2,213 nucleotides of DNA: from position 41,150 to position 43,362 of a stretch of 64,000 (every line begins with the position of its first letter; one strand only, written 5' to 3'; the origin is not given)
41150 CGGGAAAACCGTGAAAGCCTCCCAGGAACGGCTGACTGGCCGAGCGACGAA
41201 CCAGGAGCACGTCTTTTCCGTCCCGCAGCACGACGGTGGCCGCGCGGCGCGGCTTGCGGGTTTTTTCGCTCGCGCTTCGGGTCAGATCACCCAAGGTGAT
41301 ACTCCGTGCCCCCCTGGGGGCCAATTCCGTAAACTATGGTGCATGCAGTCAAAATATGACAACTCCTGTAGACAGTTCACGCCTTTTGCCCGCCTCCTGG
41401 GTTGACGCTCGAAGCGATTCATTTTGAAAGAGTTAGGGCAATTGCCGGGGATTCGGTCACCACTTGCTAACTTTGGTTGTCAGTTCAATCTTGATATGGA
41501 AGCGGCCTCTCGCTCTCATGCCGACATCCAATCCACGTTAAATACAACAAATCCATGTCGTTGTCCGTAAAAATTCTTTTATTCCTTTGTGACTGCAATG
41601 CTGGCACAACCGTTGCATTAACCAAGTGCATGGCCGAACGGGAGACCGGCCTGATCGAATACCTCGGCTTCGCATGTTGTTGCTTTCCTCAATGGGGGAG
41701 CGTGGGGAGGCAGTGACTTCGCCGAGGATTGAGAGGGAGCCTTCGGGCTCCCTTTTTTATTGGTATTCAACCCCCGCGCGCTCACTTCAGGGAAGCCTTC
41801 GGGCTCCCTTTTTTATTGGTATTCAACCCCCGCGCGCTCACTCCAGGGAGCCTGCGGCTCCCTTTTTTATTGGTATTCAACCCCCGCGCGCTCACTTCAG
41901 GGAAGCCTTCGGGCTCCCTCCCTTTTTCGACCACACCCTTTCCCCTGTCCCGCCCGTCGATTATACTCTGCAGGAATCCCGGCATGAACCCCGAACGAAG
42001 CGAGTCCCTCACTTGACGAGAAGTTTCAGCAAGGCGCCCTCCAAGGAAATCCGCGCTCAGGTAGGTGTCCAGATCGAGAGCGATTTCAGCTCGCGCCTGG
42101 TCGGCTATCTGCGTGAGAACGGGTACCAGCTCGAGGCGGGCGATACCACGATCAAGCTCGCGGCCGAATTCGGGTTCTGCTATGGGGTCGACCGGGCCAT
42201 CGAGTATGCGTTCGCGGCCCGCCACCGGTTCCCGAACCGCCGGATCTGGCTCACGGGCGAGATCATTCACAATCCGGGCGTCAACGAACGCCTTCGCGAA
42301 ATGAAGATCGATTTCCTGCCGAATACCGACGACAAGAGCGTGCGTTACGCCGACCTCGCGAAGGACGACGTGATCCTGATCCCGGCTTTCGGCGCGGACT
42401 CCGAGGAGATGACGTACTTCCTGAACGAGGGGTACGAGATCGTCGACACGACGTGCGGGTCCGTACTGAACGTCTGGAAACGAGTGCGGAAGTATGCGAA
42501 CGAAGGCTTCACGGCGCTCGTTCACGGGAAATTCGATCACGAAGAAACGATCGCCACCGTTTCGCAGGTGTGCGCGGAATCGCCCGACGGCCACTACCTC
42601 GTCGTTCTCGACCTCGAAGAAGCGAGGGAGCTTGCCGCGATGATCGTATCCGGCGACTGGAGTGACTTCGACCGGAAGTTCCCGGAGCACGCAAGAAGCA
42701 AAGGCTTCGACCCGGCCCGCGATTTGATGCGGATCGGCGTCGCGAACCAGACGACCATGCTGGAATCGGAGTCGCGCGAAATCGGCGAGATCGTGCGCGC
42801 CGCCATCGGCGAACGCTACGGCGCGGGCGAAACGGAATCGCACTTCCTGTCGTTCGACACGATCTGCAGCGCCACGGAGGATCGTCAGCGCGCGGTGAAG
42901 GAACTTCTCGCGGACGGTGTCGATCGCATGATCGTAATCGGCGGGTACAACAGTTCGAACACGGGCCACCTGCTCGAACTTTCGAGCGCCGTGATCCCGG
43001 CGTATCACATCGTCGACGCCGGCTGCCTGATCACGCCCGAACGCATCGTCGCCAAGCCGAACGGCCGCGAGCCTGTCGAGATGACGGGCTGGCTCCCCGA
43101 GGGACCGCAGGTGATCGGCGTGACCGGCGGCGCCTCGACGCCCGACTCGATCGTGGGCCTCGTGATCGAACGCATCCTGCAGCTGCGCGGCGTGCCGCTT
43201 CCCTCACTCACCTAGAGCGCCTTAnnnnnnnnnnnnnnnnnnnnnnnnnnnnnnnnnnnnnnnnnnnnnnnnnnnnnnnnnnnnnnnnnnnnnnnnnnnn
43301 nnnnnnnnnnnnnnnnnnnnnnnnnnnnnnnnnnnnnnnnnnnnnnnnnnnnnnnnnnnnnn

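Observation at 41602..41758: Exact sigma-54 promoter driving a structured ~130-nt non-coding transcript (candidate regulatory sRNA)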

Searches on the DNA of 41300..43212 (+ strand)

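Call 6: search_rna_families(source=window, start=41300, end=42050, threshold=evalue, max_evalue=10)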
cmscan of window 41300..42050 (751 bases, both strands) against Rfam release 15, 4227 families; matches with E-value up to 10: 3.
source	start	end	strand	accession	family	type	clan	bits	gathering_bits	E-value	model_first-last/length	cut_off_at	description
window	41788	41867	+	RF03416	mir-7383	Gene; miRNA;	-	14.8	88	6.4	1-59/59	no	mir-7383 microRNA precursor family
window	41725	41815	+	RF00371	sroE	Gene; sRNA;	-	14.6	51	2.4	1-92/92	no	sroE RNA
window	41842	41983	-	RF02601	BASRCI337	Gene; sRNA;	-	11.7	229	3.3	1-191/191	no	Brucella sRNA CI337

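Call 31: build_rna_model(alignment_id=A2)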
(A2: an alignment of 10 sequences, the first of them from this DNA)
Model R1 built from alignment A2 (10 sequences, 150 columns); structure: RNAalifold consensus.
model positions 137; base pairs 42; branch points 2; effective number of sequences 1.03; information 0.591 bits per position. Calibrated on 0.2 Mb of random sequence (short: E-values are rough).
structure used (alignment columns):
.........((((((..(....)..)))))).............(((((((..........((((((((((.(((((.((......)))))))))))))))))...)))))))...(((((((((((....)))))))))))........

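Call 32: search_with_rna_model(model_id=R1, source=window, max_evalue=10)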
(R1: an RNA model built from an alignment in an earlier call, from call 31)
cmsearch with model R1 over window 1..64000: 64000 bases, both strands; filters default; matches with E-value up to 10: 4.
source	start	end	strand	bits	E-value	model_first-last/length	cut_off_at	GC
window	41624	41764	+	127.2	8.7e-28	1-137/137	no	0.57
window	41838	41930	+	11.2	0.4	1-137/137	no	0.58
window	41770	41820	+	10.5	0.57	1-137/137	no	0.59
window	54152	54181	+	5.6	7.5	56-85/137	no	0.9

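Call 33: search_with_rna_model(model_id=R1, sources=[L004, L005, L006, L007, L008, L009, L010, L011, L012, L013, L014, L015, L016, L017, L018, L019, L020, L021, L022, L023, L024, L025, L026, L027, L028, L029, L030, L031, L032, L033, L034, L035, L036, L037, L038, L039, L040, L041, L042, L043, L044, L045, L046, L047, L048, L049, L050, L051, L052, L053, L054, L055, L056, L057, L058, L059, L060, L061, L062, L063, L064, L065, L066, L067, L068, L069, L070, L071, L072, L073, L074, L075, L076, L077, L078, L079, L080, L088, L089, L094], max_evalue=10)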
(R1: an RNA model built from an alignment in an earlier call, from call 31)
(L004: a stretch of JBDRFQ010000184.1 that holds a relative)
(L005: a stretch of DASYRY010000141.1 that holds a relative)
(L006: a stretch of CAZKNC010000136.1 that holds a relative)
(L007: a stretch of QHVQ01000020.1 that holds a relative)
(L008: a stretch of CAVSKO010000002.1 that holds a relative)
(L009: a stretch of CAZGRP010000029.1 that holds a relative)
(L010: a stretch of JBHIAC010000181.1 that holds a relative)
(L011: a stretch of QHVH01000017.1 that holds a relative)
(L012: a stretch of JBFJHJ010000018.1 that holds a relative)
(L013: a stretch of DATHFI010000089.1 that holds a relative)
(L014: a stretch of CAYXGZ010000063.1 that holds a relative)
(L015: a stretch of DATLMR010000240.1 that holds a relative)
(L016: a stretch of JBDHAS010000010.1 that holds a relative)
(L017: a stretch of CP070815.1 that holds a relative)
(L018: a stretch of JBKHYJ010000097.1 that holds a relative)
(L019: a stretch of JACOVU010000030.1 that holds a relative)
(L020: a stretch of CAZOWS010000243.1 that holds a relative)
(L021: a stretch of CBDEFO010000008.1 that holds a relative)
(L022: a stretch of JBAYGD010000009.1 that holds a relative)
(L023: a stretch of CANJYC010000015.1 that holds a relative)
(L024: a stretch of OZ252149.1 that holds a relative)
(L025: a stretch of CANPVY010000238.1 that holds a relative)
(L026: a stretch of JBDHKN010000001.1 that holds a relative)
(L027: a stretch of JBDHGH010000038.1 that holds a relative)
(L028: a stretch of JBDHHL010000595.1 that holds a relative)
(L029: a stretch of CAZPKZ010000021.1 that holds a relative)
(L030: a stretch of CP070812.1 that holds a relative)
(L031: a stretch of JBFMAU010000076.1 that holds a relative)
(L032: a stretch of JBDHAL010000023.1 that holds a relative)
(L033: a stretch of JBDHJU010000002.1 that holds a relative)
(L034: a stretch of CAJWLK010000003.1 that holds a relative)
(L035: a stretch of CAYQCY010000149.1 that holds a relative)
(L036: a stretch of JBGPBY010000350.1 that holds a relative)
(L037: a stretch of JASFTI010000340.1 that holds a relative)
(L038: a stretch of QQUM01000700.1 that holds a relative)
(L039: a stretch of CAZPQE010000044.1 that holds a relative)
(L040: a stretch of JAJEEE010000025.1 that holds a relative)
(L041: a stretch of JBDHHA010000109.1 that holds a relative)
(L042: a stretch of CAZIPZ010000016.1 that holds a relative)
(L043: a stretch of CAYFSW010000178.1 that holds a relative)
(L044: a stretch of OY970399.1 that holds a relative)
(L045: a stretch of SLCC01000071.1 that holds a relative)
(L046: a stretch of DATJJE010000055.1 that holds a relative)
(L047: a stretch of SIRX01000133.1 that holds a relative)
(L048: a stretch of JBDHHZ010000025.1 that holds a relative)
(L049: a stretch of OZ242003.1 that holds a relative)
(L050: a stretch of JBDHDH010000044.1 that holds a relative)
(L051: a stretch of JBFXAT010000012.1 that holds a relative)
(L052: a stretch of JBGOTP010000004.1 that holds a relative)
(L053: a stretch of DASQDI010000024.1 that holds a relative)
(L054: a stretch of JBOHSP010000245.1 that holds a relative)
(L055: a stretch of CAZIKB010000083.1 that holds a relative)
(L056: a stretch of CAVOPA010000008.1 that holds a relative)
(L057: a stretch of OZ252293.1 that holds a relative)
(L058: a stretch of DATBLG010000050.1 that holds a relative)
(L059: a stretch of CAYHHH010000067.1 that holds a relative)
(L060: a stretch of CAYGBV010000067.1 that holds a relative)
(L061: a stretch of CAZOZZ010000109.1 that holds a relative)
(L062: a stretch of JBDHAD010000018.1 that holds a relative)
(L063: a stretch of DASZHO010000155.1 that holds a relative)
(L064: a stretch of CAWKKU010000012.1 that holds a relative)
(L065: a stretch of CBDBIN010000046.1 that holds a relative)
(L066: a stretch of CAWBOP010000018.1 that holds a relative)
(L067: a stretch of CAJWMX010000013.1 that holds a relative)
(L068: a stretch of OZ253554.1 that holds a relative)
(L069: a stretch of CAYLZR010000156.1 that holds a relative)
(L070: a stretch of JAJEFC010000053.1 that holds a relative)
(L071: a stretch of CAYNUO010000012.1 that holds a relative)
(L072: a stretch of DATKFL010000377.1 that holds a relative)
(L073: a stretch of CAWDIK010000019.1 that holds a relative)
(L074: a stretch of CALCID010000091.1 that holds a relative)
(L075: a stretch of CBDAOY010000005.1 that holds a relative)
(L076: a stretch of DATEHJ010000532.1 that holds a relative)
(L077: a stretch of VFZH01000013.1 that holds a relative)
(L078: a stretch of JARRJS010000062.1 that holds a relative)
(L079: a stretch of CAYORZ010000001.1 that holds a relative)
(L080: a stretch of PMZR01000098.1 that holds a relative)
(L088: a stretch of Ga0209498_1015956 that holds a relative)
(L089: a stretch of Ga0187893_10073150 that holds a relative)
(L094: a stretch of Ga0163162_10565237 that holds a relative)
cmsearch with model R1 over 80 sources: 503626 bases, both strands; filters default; matches with E-value up to 10: 13.
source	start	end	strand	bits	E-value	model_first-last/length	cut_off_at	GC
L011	604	772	+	17.9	0.087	1-137/137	no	0.57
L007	6634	6764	-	13.8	0.76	1-137/137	no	0.69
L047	1800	1945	-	12.5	1.6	1-137/137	no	0.73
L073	277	375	-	12.3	1.7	1-137/137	no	0.72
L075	6929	7015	+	12.2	1.9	1-137/137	no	0.66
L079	3703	3821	-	11.2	3.1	1-137/137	no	0.66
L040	5058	5182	+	11.1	3.2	1-137/137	no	0.65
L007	1824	2008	-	10.8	3.9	1-137/137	no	0.64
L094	809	824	+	10.5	4.5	11-26/137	no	0.75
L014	6299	6376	+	10.5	4.5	1-137/137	no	0.76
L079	36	77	-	10.2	5.3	50-91/137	no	0.71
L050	7029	7066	+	9.6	7.3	51-90/137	no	0.74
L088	3531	3641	+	9.4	8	1-137/137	no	0.65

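Call 65: search_rna_families(sources=[L087, L091, L085, L081, L001, L002, L003], threshold=evalue, max_evalue=5)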
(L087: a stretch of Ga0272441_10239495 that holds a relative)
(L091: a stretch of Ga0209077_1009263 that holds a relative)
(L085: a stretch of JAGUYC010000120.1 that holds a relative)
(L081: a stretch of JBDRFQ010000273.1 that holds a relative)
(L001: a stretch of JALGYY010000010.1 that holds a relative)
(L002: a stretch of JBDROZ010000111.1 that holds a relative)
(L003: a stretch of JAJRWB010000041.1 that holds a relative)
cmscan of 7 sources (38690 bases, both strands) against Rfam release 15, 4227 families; matches with E-value up to 5: 3.
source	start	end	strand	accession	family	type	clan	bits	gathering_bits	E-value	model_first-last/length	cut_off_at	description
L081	5727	5803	-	RF03964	mir-H1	Gene; miRNA;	-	26.4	97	2.9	1-85/85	no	mir-H1 microRNA precursor family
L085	1053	1114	-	RF03780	mir-3389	Gene; miRNA;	-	23.5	75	4.2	1-69/69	no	mir-3389 microRNA precursor family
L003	5505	5556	+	RF01129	sR44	Gene; snRNA; snoRNA; CD-box;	-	17.5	45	4.9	1-55/55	no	Small nucleolar RNA sR44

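Call 73: search_with_rna_model(model_id=R1, sources=[L119, L120, L121, L122, L123, L124, L125, L097, L098], max_evalue=1, show_alignments=4)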
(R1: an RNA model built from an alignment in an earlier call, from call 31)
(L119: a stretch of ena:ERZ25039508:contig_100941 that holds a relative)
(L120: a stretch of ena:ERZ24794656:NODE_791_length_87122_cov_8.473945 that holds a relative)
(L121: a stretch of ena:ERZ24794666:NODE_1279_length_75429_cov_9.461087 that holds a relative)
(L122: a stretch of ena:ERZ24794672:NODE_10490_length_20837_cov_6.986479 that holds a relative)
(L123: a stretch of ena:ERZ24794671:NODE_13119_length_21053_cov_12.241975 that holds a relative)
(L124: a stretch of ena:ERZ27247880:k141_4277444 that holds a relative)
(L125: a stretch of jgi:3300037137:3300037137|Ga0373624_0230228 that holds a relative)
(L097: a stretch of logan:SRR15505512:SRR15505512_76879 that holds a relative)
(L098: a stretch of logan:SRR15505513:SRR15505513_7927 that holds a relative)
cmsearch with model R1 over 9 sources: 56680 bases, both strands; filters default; matches with E-value up to 1: 9.
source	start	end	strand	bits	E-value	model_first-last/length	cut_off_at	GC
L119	2084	2225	+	120.7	2.5e-26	1-137/137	no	0.58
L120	2263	2406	+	116.7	2e-25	1-137/137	no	0.6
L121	2263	2406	+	116.7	2e-25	1-137/137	no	0.6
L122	1920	2054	-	107.5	2.7e-23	1-137/137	no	0.55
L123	1920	2054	-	107.5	2.7e-23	1-137/137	no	0.55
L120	2365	2502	-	15.2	0.042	1-137/137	no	0.48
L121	2365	2502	-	15.2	0.042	1-137/137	no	0.48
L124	3574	3701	+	9.9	0.69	1-137/137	no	0.7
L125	1558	1685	+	9.9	0.69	1-137/137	no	0.7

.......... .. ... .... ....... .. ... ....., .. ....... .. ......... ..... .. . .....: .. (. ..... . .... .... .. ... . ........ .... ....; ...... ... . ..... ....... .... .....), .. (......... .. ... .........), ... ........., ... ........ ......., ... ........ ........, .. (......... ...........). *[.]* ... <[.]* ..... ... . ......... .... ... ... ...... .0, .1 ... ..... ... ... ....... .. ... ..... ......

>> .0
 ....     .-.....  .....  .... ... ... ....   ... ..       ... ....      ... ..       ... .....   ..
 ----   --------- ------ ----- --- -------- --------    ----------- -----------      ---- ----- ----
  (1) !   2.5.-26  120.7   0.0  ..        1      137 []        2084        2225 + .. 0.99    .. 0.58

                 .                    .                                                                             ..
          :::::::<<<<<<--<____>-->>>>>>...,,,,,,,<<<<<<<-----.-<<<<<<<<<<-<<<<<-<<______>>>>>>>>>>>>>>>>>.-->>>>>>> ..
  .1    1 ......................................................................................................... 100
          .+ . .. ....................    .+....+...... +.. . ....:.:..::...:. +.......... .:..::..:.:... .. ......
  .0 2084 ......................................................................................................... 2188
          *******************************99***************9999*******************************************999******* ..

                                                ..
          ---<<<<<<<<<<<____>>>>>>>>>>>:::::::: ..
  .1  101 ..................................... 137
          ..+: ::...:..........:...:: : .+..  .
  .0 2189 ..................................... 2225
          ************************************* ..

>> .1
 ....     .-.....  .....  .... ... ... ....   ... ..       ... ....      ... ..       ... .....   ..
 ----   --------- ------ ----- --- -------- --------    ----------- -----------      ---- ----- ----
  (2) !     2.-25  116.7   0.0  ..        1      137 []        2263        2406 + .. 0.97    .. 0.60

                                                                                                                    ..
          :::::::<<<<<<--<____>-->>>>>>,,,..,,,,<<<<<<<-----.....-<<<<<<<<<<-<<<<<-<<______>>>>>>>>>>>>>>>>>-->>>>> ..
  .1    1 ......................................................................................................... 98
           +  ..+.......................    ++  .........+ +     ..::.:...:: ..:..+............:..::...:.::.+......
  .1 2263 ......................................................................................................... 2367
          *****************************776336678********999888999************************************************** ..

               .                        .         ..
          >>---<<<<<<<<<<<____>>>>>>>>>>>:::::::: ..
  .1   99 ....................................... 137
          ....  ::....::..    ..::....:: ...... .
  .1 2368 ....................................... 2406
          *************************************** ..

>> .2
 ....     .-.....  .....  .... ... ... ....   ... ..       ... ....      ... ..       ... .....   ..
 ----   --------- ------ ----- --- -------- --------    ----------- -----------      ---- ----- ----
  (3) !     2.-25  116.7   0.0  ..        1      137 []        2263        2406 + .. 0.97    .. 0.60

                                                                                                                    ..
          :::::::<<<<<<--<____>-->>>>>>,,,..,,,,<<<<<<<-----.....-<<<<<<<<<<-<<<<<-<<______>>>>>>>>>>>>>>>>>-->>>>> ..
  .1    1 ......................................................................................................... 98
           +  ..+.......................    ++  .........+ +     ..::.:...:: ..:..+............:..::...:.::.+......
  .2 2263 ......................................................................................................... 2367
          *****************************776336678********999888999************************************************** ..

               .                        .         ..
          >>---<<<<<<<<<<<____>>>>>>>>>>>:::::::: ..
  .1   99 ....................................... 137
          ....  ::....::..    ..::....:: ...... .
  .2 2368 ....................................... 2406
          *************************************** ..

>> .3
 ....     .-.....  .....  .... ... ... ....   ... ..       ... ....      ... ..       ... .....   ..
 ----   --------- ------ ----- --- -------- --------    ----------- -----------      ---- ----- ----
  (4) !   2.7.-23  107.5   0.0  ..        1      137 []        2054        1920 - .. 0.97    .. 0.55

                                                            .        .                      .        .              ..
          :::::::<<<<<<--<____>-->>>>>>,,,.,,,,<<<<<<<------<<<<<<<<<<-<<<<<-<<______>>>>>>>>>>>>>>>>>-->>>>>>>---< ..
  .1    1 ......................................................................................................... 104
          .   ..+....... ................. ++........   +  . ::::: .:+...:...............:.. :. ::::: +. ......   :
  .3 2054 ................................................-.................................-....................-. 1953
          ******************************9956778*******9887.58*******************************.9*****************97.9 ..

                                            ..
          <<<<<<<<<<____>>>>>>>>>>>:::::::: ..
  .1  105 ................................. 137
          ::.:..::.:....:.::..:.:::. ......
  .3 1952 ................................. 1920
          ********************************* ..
